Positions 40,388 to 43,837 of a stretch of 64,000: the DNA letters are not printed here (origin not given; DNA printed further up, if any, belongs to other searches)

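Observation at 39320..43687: Giant two-P-loop STAND/Avs-like protein inserted between the inverted CRISPR leaders, inside a decayed adaptation module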

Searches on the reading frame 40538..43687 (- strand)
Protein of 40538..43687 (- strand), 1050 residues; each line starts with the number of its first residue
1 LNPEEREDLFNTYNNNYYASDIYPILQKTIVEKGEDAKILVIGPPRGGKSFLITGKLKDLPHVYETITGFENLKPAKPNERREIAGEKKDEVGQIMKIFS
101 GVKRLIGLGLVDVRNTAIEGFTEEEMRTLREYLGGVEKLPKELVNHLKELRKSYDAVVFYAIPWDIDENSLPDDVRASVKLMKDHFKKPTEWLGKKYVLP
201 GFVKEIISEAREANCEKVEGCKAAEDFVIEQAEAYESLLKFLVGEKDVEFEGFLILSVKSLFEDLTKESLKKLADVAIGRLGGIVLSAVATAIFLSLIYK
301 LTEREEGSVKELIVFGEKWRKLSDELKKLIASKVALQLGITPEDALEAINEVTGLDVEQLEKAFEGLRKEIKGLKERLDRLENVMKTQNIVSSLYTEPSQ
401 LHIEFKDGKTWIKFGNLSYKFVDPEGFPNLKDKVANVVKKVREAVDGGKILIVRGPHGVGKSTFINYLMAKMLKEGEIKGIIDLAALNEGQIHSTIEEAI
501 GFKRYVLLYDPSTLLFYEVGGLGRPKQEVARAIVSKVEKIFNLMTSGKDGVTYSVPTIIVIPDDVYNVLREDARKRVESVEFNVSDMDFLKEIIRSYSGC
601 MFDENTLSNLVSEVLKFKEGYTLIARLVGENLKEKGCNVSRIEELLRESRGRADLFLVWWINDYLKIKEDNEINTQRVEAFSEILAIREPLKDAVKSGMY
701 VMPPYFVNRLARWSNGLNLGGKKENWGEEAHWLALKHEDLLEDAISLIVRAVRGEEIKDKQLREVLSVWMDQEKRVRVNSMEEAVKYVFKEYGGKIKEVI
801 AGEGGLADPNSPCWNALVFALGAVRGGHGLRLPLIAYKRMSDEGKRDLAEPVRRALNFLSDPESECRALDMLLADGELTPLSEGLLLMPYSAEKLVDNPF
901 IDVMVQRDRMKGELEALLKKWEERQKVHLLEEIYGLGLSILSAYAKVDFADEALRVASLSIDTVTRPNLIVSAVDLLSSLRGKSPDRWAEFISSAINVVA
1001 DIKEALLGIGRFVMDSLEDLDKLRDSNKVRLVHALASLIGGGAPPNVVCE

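Call 31: search_protein_representatives(alignment_id=A2)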
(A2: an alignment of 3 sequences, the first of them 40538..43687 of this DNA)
Query: 3 sequences, 1045 profile positions. Proteins with E-value up to 0.001 (for the whole library): 243; up to 1e-10: 183; up to 1e-30: 93. The best 150 are listed.
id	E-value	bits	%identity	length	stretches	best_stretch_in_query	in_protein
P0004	0.0e+00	1288.2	-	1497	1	8-1031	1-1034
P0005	3.9e-264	895.8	-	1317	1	257-1030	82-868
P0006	6.7e-244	828.8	-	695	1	4-699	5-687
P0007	5.1e-223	759.6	-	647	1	304-907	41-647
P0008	5.4e-218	743.0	-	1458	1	5-1032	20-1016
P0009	4.4e-212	723.4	-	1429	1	4-1045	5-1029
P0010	4.2e-209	713.5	-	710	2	533-1030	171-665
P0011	4.4e-207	706.9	-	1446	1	1-1030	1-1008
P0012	5.3e-207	706.6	-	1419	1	299-1033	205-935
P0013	3.3e-194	664.2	-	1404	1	5-1028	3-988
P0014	6.3e-180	617.0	-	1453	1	26-1032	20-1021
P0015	1.6e-175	602.4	-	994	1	486-1034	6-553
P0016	8.9e-174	596.6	-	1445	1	83-1030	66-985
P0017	4.7e-169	581.0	-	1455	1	31-1030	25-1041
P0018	1.4e-167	576.1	-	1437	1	3-1032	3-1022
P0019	6.3e-164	564.0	-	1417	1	31-1026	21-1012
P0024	5.0e-154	531.2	-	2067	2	5-987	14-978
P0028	1.7e-135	469.8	-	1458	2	333-1030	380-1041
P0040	3.4e-102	359.6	-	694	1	6-718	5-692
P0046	2.6e-83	297.1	-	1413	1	334-1029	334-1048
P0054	5.9e-69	249.6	-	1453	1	315-1033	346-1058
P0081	1.9e-37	145.2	-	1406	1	27-773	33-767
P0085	4.2e-34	134.2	-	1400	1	296-887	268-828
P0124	9.0e-24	100.0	-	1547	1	238-957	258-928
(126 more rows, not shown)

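Call 56: find_encoding_contigs(protein=P0009, flank=10000)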
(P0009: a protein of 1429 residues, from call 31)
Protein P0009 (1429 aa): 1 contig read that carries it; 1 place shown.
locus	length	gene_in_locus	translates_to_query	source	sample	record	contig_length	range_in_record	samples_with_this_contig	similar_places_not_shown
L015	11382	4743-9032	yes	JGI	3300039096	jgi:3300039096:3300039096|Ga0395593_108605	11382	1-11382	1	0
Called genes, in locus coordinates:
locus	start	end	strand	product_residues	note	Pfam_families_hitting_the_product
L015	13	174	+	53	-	PF00118:Cpn60_TCP1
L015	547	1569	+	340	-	PF04007:DUF354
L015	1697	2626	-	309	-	PF00348:polyprenyl_synt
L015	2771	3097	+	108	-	PF01381:HTH_3 (faint)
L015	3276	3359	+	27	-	-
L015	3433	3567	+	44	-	-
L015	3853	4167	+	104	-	-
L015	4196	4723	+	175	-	-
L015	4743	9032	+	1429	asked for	PF13191:AAA_16 (faint), PF13401:AAA_22 (faint), PF20720:nSTAND3 (faint)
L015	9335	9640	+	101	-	PF13737:DDE_Tnp_1_5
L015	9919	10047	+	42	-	-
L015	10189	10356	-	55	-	-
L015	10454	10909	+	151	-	-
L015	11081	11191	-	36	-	-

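Call 57: find_encoding_contigs(protein=P0040, flank=10000)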
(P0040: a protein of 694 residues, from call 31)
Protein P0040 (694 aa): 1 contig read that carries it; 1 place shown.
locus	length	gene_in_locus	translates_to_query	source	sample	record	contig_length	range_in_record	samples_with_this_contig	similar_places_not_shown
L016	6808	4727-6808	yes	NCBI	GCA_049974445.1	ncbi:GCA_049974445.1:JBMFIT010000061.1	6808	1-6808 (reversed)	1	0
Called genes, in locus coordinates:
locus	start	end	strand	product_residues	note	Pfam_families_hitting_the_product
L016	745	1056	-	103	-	PF22600:MTPAP-like_central (weak), PF18765:Polbeta (faint), PF01909:NTP_transf_2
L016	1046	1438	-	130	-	PF05168:HEPN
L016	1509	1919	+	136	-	-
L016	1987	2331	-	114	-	PF00528:BPD_transp_1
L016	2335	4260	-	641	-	PF02384:N6_Mtase (weak)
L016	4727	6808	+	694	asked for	PF01637:ATPase_2 (faint), PF20720:nSTAND3 (faint), PF24883:NPHP3_N (faint), PF13401:AAA_22 (faint), PF13671:AAA_33 (faint), PF13191:AAA_16 (weak)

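Call 59: find_encoding_contigs(protein=P0017, flank=10000)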
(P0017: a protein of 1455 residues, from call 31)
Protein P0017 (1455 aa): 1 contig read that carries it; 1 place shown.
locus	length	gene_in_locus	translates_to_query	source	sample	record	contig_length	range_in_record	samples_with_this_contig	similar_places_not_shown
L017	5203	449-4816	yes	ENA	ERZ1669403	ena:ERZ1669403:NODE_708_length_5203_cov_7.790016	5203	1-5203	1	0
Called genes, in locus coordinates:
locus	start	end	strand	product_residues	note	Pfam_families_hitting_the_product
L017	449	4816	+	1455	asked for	PF13191:AAA_16 (faint)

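Call 60: find_encoding_contigs(protein=P0018, flank=10000)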
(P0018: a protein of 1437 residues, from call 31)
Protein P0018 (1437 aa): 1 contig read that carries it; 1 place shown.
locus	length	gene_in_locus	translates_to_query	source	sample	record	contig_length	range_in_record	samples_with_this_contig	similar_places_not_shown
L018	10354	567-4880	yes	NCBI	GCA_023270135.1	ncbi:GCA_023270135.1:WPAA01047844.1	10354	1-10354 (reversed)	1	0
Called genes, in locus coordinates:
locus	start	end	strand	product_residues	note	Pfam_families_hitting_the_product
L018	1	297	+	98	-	?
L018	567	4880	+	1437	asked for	-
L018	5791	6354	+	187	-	-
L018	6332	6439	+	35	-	-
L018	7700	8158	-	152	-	PF01850:PIN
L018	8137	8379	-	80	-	PF04014:MazE_antitoxin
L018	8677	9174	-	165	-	-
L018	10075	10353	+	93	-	?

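Call 64: find_encoding_contigs(protein=P0014, flank=10000)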
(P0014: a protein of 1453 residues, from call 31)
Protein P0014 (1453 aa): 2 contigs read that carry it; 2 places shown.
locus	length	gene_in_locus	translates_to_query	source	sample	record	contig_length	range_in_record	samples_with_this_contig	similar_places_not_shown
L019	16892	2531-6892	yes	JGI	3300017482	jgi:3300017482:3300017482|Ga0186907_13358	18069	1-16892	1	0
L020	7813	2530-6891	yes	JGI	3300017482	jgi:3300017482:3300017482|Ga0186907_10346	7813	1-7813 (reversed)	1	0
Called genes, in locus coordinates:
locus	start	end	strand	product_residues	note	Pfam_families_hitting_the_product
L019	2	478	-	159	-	?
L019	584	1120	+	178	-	PF13091:PLDc_2 (weak)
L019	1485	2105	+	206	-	-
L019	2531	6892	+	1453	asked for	PF13173:AAA_14 (faint), PF13191:AAA_16 (faint), PF13401:AAA_22 (faint)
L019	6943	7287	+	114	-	-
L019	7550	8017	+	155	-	PF00589:Phage_integrase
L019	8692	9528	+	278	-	-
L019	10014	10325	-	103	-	-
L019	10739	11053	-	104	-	-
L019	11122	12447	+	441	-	PF13091:PLDc_2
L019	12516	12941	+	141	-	-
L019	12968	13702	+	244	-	-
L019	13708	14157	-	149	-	-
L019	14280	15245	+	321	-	-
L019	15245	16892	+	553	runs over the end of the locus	-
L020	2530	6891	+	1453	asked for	PF13173:AAA_14 (faint), PF13191:AAA_16 (faint), PF13401:AAA_22 (faint)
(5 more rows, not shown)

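Call 65: find_encoding_contigs(protein=P0054, flank=10000)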
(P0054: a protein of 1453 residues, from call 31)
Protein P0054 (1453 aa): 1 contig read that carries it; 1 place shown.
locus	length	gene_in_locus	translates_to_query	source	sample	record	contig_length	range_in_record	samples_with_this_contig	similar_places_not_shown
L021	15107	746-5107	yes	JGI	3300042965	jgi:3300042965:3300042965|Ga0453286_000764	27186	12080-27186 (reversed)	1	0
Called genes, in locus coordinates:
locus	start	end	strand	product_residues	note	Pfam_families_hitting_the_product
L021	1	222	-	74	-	?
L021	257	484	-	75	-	-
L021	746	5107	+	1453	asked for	-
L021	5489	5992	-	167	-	-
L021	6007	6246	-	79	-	-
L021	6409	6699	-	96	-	-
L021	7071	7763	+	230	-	-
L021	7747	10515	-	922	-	-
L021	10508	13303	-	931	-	PF02086:MethyltransfD12 (faint)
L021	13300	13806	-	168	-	-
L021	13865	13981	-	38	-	-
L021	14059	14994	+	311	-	-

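Call 66: find_encoding_contigs(protein=P0011, flank=10000)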
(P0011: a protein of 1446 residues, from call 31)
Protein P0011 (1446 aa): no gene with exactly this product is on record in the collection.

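Call 98: list_cluster_members(proteins=[P0004, P0008, P0013, P0016, P0019, P0028, P0046, P0081, P0124, P0024])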
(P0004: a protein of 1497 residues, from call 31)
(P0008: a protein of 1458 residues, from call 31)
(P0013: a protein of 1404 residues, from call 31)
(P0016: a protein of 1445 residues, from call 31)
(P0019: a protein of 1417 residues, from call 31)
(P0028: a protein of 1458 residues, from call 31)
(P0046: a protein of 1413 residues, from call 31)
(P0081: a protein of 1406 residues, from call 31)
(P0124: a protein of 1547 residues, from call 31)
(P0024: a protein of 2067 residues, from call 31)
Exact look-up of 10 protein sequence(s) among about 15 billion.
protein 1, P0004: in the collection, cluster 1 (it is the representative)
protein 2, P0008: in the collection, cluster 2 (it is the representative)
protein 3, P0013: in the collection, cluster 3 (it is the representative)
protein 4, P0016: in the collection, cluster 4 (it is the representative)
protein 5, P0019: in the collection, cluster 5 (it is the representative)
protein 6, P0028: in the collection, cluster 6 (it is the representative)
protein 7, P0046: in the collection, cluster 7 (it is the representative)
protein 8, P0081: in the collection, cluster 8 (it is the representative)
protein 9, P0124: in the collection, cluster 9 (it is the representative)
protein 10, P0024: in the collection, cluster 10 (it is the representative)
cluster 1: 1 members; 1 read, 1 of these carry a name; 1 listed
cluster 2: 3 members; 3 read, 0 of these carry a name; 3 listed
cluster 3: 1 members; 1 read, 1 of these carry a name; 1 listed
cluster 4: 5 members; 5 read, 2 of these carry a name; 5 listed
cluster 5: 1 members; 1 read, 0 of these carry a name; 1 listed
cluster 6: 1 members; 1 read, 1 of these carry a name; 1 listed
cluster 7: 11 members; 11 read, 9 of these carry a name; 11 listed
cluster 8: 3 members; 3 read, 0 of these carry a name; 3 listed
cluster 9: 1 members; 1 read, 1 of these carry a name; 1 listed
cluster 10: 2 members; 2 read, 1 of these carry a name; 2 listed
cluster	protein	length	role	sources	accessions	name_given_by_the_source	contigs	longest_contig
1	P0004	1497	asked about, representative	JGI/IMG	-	energy-coupling factor transporter ATP-binding protein EcfA2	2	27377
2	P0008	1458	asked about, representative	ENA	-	-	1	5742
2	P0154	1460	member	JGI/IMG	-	-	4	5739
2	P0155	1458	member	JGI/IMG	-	-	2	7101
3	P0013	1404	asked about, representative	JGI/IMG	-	KaiC/GvpD/RAD55 family RecA-like ATPase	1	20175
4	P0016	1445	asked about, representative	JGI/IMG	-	-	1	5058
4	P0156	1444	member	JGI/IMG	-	hypothetical protein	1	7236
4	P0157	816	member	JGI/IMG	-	tetratricopeptide (TPR) repeat protein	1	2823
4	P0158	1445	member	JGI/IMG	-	-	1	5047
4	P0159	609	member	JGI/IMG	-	-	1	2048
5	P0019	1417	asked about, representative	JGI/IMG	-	-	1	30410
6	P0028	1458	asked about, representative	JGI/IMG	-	GTPase SAR1 family protein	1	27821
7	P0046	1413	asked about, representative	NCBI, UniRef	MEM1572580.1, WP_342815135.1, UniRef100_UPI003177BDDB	hypothetical protein [Pyrobaculum sp.] | hypothetical protein n=1 Tax=Pyrobaculum sp. TaxID=2004705 RepID=UPI003177BDDB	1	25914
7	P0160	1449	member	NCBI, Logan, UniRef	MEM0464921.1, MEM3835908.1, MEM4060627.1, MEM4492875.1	MAG: hypothetical protein QXS00_07105 [Pyrobaculum sp.] | hypothetical protein n=2 Tax=Pyrobaculum sp. TaxID=2004705 RepID=UPI003166D553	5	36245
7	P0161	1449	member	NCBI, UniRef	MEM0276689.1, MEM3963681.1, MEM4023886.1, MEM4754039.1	hypothetical protein [Pyrobaculum sp.] | hypothetical protein n=2 Tax=Pyrobaculum sp. TaxID=2004705 RepID=UPI003162151E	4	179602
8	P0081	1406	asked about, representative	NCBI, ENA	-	-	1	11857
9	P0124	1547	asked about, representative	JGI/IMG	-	tetratricopeptide (TPR) repeat protein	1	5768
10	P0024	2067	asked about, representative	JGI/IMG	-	GTPase SAR1 family protein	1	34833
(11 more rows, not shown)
